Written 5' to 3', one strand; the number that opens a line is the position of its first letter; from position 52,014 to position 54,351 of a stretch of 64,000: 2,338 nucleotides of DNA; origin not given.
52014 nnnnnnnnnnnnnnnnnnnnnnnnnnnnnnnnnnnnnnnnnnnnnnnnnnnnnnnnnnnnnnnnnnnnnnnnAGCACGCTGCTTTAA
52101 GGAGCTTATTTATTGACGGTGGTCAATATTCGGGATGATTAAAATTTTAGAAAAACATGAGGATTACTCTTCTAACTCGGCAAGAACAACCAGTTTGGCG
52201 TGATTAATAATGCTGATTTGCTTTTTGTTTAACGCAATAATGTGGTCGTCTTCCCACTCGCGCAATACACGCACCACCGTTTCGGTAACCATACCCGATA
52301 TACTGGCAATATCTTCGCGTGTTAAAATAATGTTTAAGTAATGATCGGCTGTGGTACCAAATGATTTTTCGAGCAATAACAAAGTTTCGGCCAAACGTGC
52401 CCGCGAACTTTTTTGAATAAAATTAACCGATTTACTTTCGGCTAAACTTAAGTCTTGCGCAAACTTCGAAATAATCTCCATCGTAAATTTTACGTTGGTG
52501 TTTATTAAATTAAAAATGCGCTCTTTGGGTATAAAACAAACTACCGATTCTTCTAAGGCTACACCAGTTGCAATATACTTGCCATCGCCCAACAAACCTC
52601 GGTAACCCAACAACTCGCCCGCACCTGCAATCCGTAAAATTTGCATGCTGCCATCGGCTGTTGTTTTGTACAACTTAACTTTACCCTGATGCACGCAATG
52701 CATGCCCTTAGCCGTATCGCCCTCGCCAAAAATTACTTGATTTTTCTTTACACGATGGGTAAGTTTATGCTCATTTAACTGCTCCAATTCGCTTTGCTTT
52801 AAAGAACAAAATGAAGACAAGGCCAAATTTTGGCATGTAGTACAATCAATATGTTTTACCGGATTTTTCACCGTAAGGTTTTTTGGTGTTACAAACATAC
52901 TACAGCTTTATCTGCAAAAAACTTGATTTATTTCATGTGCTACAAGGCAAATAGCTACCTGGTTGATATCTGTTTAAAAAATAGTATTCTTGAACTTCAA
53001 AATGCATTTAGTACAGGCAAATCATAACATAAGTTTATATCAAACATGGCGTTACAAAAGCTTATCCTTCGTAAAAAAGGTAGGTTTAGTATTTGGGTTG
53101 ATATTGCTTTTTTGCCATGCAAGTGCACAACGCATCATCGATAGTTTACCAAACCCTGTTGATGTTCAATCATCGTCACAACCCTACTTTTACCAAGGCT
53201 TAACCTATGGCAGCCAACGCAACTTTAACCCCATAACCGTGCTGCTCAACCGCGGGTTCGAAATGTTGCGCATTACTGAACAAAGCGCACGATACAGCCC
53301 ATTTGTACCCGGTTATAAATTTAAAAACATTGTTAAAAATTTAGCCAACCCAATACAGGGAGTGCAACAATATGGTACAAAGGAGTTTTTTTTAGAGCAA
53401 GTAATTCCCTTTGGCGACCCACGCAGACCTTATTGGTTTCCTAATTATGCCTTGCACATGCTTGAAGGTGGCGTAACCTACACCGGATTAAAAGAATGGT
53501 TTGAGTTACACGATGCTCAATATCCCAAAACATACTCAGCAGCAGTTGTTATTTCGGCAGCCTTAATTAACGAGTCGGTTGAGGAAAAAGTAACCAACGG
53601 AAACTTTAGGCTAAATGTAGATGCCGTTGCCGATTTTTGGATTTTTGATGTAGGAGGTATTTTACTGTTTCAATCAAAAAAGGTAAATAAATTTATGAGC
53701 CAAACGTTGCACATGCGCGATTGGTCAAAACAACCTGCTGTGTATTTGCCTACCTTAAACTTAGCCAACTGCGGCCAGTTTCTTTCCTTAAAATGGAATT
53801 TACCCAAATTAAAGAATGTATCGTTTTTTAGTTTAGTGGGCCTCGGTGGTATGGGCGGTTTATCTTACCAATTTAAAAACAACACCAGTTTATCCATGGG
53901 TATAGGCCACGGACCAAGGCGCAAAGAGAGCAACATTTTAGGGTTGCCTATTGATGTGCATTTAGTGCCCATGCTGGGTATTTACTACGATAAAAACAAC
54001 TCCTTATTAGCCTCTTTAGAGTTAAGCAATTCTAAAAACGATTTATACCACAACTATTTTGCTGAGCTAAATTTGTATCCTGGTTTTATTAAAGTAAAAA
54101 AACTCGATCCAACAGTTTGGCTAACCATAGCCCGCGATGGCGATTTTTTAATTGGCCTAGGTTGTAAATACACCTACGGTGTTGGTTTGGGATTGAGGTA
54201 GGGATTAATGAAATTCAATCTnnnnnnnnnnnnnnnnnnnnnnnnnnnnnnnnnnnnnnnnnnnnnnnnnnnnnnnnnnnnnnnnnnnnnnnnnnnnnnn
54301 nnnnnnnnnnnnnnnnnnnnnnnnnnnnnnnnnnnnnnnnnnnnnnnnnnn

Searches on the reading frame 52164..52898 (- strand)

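Call 11: search_protein_families(library=pfam, proteins=[window:52164-52898:-], max_evalue=0.01)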
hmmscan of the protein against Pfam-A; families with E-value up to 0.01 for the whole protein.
window:52164-52898:- (244 aa): 2 families
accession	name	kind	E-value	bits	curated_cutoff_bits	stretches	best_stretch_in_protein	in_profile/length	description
PF00027.35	cNMP_binding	-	4.2e-23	81.6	27.5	1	48-135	2-89/89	Cyclic nucleotide-binding domain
PF13545.12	HTH_Crp_2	-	1.8e-13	50.7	27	1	167-236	1-67/70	Crp-like helix-turn-helix domain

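Call 12: search_protein_families(library=padloc, proteins=[window:52164-52898:-], max_evalue=0.01)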
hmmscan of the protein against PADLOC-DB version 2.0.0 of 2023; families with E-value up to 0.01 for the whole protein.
window:52164-52898:- (244 aa): 1 family
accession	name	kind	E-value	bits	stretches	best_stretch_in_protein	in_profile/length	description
PDLC00734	PycC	-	0.00017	18.8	1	27-104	15-87/374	Pycsar cyclase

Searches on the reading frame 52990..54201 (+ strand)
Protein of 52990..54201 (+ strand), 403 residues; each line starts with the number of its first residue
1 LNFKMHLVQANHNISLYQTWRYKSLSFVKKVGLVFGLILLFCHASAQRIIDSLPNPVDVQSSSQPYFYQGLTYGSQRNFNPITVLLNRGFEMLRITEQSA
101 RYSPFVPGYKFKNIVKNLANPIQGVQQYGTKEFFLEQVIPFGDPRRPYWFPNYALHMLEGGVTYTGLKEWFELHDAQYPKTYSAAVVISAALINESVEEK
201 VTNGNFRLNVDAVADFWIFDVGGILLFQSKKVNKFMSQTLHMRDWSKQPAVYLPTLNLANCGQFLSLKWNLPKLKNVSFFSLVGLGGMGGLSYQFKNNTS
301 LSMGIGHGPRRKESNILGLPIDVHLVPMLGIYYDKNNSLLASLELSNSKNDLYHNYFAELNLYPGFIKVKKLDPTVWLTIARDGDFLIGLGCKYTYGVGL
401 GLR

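Call 11: search_protein_families(library=pfam, proteins=[window:52990-54201:+], max_evalue=0.01)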
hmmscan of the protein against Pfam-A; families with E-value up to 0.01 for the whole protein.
window:52990-54201:+ (403 aa): 0 families

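Call 12: search_protein_families(library=padloc, proteins=[window:52990-54201:+], max_evalue=0.01)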
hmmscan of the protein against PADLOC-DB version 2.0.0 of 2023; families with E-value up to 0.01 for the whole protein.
window:52990-54201:+ (403 aa): 0 families

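Call 37: find_related_loci(query=window:52990-54201:+, collection=genome_contigs, flank=10000)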
Query window:52990-54201:+ (403 aa) in genome_contigs; peptide patterns used: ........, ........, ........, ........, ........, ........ (x = any residue, [..] = any of these).
75 stretches matched a pattern; 3 encode a relative of the query (tblastn E <= 1e-3); 3 distinct loci.
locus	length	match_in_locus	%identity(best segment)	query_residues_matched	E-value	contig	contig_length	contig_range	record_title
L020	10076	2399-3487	58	38-403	2e-144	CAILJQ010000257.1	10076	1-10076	MAG: uncultured Bacteroidetes bacterium isolate Loclat_bin-05405 genome assembly, contig: bin-05405:257/309, whole genom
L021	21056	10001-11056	60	51-403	1e-143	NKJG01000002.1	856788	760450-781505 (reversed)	MAG: Bacteroidetes bacterium B1(2017) isolate B1 NODE_11, whole genome shotgun sequence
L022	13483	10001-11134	59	27-403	6e-158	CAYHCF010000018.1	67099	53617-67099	MAG TPA_asm: uncultured Chitinophaga sp. isolate ERP119702_co1_220 genome assembly, contig: NODE_317_length_67099_cov_10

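Call 74: search_protein_families(library=ncbifam, proteins=[window:52990-54201:+], max_evalue=1)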
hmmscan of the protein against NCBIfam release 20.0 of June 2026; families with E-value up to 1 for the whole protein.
window:52990-54201:+ (403 aa): 0 families
